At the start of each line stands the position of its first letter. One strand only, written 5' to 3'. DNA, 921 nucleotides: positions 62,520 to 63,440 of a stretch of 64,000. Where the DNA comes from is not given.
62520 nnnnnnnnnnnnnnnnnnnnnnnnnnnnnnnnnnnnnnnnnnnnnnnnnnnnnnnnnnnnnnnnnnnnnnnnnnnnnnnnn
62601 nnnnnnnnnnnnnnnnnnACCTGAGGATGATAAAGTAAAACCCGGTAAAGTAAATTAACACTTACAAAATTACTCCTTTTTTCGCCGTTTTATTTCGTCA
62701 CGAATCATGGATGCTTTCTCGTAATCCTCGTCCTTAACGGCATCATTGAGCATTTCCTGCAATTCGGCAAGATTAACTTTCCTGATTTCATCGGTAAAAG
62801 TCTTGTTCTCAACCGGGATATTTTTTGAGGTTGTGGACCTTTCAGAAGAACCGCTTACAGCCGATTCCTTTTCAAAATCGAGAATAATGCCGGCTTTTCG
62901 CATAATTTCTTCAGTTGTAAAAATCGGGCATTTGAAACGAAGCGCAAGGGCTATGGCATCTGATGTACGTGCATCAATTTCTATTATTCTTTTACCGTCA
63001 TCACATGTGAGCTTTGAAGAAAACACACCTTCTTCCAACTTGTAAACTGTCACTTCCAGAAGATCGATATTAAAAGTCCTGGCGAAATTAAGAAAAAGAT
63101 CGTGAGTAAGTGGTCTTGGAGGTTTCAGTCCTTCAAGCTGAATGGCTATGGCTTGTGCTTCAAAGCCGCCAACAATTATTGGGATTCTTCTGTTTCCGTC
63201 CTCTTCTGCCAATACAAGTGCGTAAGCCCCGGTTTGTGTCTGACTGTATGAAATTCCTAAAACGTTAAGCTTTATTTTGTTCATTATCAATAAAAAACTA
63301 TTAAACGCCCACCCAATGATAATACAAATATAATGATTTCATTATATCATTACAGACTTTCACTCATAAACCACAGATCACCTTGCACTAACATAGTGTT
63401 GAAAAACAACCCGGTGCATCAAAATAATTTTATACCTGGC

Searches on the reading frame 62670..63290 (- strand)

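Call 58: search_protein_families(library=pfam, proteins=[window:62670-63290:-], max_evalue=0.0001)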
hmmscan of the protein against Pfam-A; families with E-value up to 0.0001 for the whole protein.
window:62670-63290:- (206 aa): 2 families
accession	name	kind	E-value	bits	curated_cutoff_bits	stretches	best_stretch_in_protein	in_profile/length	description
PF02577.19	BFN_dom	-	3.6e-40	136.7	27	1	25-136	1-110/112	Bifunctional nuclease domain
PF02151.25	UVR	-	1.3e-06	28.4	21.5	1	173-202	3-32/36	UvrB/uvrC motif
